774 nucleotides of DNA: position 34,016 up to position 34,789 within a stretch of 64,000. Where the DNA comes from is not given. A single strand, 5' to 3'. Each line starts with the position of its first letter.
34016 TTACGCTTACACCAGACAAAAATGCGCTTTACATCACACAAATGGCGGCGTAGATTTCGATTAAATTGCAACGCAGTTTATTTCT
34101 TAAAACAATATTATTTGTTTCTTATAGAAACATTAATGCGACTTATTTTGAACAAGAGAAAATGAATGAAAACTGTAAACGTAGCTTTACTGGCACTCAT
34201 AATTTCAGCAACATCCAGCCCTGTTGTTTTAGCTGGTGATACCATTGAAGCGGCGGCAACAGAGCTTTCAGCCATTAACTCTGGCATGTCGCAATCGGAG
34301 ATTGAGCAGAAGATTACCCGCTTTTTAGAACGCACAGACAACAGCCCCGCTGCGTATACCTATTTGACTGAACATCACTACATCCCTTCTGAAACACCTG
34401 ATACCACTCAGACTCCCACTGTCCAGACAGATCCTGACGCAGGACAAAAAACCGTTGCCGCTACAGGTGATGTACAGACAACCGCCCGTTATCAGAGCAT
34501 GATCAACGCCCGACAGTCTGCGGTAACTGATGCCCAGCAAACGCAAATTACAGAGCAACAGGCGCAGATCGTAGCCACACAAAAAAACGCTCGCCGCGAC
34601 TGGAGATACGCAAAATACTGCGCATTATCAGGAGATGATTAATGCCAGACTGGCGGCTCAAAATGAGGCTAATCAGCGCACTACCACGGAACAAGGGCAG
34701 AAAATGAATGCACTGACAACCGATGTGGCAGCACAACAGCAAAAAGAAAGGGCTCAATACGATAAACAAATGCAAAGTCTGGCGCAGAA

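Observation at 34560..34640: Trimeric autotransporter gene is split exactly at an A7 homopolymer; one fewer A would restore a ~338-aa adhesin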

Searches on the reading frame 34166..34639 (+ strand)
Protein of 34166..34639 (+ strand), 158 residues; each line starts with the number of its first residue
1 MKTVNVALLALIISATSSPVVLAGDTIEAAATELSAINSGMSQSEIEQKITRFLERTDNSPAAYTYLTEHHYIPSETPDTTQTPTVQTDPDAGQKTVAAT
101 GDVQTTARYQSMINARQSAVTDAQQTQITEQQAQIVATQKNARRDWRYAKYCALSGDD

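Call 36: find_encoding_contigs(protein=window:34166-34639:+, flank=3000, max_places=10)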
Protein window:34166-34639:+ (158 aa): 5 contigs read that carry it; 2 places shown.
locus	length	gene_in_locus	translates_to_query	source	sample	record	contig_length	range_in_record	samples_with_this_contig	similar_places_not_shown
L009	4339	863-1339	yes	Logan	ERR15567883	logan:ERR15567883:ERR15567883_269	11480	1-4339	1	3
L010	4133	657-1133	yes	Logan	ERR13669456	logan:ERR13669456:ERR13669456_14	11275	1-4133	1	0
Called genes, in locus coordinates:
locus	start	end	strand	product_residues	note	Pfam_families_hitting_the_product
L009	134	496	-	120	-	-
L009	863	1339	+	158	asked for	-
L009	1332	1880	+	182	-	PF03895:YadA_anchor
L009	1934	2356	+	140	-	-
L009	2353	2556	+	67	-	-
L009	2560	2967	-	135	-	PF00376:MerR, PF13411:MerR_1, PF09278:MerR-DNA-bind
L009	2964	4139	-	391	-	PF25919:BSH_CusB (faint), PF25994:HH_AprE, PF26002:Beta-barrel_AprE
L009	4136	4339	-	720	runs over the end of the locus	PF00664:ABC_membrane, PF00005:ABC_tran, PF02463:SMC_N (faint), PF13304:AAA_21 (faint)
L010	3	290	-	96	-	?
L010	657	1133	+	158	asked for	-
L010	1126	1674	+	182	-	PF03895:YadA_anchor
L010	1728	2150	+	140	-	-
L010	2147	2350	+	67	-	-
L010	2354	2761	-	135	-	PF00376:MerR, PF13411:MerR_1, PF09278:MerR-DNA-bind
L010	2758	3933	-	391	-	PF25919:BSH_CusB (faint), PF25994:HH_AprE, PF26002:Beta-barrel_AprE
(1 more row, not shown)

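Call 38: find_encoding_contigs(protein=window:34166-34639:+, flank=10000, max_places=10)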
Protein window:34166-34639:+ (158 aa): 5 contigs read that carry it; 4 places shown.
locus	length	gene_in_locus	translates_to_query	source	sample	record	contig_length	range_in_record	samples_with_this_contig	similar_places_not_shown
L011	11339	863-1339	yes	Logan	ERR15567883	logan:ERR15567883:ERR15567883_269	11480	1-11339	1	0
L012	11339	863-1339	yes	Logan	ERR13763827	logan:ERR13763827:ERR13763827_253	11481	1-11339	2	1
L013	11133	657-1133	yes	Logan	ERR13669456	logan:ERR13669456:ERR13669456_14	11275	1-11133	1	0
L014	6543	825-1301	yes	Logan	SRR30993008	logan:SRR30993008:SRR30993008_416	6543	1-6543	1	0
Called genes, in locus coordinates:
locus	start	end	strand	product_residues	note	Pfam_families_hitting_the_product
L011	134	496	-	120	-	-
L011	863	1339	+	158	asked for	-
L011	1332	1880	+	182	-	PF03895:YadA_anchor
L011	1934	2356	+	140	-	-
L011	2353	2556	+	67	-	-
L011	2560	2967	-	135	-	PF00376:MerR, PF13411:MerR_1, PF09278:MerR-DNA-bind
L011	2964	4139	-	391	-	PF25919:BSH_CusB (faint), PF25994:HH_AprE, PF26002:Beta-barrel_AprE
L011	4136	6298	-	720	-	PF00664:ABC_membrane, PF00005:ABC_tran, PF02463:SMC_N (faint), PF13304:AAA_21 (faint)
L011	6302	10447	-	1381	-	PF12245:Big_3_2 (faint), PF19077:Big_13, PF13517:FG-GAP_3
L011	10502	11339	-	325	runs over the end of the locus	?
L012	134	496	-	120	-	-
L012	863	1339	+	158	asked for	-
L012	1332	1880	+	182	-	PF03895:YadA_anchor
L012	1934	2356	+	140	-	-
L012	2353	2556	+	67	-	-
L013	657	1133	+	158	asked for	-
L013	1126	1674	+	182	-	PF03895:YadA_anchor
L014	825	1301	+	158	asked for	-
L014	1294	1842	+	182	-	PF03895:YadA_anchor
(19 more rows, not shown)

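Call 44: list_cluster_members(proteins=[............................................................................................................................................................, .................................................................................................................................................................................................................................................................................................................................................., window:34166-34639:+, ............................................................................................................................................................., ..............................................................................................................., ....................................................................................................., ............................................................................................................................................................, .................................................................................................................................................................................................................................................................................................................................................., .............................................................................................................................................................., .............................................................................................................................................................])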
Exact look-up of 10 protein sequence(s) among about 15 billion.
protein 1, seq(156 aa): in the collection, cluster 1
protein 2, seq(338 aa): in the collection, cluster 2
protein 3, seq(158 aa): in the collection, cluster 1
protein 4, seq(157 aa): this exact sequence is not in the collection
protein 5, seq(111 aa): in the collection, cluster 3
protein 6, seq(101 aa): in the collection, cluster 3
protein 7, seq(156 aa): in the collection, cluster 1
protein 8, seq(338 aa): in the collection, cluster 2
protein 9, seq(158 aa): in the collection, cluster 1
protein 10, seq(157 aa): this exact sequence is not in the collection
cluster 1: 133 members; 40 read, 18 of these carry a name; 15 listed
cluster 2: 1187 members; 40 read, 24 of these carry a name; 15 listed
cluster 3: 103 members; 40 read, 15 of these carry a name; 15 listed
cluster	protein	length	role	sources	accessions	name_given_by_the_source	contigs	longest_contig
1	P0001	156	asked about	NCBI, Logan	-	-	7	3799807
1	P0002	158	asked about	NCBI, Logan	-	-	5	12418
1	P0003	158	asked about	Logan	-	-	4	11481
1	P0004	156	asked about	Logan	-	-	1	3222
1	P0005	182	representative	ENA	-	-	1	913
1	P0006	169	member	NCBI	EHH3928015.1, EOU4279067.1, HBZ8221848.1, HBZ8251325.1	adhesin, partial [Escherichia coli]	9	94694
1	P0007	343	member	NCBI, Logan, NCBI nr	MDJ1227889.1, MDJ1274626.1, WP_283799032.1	adhesin [Escherichia coli] | YadA family autotransporter adhesin [Escherichia coli]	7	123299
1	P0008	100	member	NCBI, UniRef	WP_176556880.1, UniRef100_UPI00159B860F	YadA C-terminal domain-containing protein, partial [Escherichia coli] | YadA C-terminal domain-containing protein n=1 Tax=Escherichia coli TaxID=562 ...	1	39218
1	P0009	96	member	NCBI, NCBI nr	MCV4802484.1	adhesin, partial [Escherichia coli] | adhesin [Escherichia coli]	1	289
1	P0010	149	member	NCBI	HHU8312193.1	TPA: YadA C-terminal domain-containing protein, partial [Escherichia coli]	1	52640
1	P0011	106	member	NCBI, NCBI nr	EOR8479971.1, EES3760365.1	adhesin, partial [Escherichia coli] | adhesin [Escherichia coli]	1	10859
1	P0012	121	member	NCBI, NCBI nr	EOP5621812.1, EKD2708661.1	adhesin, partial [Escherichia coli] | adhesin [Escherichia coli]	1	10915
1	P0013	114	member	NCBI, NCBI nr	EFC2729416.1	adhesin, partial [Escherichia coli] | adhesin [Escherichia coli]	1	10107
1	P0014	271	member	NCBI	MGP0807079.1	adhesin, partial [Escherichia coli]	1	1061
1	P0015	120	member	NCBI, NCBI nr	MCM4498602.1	adhesin, partial [Escherichia coli] | adhesin [Escherichia coli]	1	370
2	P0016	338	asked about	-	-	YadA-like family protein [Escherichia coli] | Adhesin n=14 Tax=Enterobacteriaceae TaxID=543 RepID=A0A9Q6ZT10_ECO57 | YadA family autotransporter adhesin [Escherichia coli]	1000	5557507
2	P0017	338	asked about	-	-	YadA-like family protein [Escherichia coli] | autotransporter adhesin | Adhesin n=6 Tax=Enterobacteriaceae TaxID=543 RepID=A0A0V9KSL2_ECOLX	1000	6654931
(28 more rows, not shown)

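Call 59: profile_search(protein=P0016)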
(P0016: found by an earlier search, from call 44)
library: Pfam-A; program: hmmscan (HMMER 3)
A. the first sequence (338 residues): domains with independent E <= 10: 12; with E <= 0.001: 1
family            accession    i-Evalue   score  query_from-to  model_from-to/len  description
YadA_anchor       PF03895.21    2.6e-11    43.9     279-338         1-60/60  YadA-like membrane anchor domain
AAA_13            PF13166.12     0.0034    16.6     107-253       324-469/713  AAA domain
ATG16             PF08614.16     0.0099    16.5     159-271        22-131/200  Autophagy protein 16 (ATG16)
CCDC93_CC         PF09762.14      0.048    13.1     104-264        51-200/429  CCDC93 coiled-coil domain
DUF5798           PF19111.5         0.1    13.3     200-239         8-47/89  Family of unknown function (DUF5798)
CLAG              PF03805.18       0.15    10.0     108-217      1172-1277/1286  Cytoadherence-linked asexual protein
TMF_DNA_bd        PF12329.13       0.16    12.4     203-252        22-71/74  TATA element modulatory factor 1 DNA binding
Prominin          PF05478.16       0.78     8.2     115-243       601-720/799  Prominin
DUF7198           PF23828.1         1.5     8.6      21-51        175-205/236  Family of unknown function (DUF7198)
Maf_flag10_N      PF20157.4         2.9     7.7     157-247        15-105/228  Glycosyltransferase Maf N-terminal domain
Macoilin          PF09726.14        3.2     6.7      70-266       232-442/671  Macoilin family
TFIIA             PF03153.18        6.6     7.0      77-264        88-263/415  Transcription factor IIA, alpha/beta subunit

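Call 61: find_encoding_contigs(protein=P0002, flank=300, max_places=10)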
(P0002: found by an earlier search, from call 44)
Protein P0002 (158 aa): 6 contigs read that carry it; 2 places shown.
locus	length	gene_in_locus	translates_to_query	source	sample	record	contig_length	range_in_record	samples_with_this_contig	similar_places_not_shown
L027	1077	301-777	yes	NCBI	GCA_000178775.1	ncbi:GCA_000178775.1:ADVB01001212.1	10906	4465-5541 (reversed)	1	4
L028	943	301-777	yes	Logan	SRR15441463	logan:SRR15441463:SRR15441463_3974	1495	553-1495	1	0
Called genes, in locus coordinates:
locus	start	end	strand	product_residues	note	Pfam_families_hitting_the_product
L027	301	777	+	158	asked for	-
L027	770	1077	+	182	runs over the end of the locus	PF03895:YadA_anchor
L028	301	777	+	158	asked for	-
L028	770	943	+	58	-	?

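Call 62: find_encoding_contigs(protein=P0001, flank=300, max_places=10)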
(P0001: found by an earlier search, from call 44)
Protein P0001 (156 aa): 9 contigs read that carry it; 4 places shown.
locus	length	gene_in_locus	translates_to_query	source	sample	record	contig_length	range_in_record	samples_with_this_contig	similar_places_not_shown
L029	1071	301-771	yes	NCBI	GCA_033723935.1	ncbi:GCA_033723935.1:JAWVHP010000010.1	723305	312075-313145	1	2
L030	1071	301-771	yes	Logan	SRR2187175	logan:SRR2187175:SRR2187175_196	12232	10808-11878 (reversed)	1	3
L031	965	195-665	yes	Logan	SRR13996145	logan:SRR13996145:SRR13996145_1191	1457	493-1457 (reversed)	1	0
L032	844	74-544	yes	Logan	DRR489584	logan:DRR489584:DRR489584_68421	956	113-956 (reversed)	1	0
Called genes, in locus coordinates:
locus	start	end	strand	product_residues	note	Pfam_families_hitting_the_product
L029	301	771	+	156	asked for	-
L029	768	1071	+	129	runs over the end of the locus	-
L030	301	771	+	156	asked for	-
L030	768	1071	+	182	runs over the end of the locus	PF03895:YadA_anchor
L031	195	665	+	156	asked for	-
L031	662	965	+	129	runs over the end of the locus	PF08614:ATG16 (faint)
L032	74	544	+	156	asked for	-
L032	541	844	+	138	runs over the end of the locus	?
